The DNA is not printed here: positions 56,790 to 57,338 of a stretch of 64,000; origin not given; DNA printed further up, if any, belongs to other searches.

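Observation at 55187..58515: CsrA embedded among three DUF2294 paralogues and co-operonic with an HPF-cold-shock fusion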

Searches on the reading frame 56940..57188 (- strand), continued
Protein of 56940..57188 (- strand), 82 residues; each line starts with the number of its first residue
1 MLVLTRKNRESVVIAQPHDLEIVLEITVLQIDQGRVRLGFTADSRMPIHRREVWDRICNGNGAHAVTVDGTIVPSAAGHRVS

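Call 72: search_solved_structures(query=window:56940-57188:-, max_evalue=0.001, show_alignments=3)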
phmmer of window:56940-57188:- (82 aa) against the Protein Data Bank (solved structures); distinct sequences matched with E-value up to 0.001: 5.
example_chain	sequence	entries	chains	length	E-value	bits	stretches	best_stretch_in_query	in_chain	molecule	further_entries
5dmb_D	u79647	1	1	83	3.4e-05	27.3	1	2-63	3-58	Carbon storage regulator homolog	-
2jpp_A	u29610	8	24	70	0.0002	24.8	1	1-60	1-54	Translational repressor | Carbon storage regulator homolog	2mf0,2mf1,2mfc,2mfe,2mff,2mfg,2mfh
1t3o_A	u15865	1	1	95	0.00075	23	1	1-66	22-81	Carbon storage regulator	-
1y00_A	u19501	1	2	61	0.00088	22.8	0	1-58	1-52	Carbon storage regulator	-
7yr6_E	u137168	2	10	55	0.00097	22.7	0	1-57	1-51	Translational regulator CsrA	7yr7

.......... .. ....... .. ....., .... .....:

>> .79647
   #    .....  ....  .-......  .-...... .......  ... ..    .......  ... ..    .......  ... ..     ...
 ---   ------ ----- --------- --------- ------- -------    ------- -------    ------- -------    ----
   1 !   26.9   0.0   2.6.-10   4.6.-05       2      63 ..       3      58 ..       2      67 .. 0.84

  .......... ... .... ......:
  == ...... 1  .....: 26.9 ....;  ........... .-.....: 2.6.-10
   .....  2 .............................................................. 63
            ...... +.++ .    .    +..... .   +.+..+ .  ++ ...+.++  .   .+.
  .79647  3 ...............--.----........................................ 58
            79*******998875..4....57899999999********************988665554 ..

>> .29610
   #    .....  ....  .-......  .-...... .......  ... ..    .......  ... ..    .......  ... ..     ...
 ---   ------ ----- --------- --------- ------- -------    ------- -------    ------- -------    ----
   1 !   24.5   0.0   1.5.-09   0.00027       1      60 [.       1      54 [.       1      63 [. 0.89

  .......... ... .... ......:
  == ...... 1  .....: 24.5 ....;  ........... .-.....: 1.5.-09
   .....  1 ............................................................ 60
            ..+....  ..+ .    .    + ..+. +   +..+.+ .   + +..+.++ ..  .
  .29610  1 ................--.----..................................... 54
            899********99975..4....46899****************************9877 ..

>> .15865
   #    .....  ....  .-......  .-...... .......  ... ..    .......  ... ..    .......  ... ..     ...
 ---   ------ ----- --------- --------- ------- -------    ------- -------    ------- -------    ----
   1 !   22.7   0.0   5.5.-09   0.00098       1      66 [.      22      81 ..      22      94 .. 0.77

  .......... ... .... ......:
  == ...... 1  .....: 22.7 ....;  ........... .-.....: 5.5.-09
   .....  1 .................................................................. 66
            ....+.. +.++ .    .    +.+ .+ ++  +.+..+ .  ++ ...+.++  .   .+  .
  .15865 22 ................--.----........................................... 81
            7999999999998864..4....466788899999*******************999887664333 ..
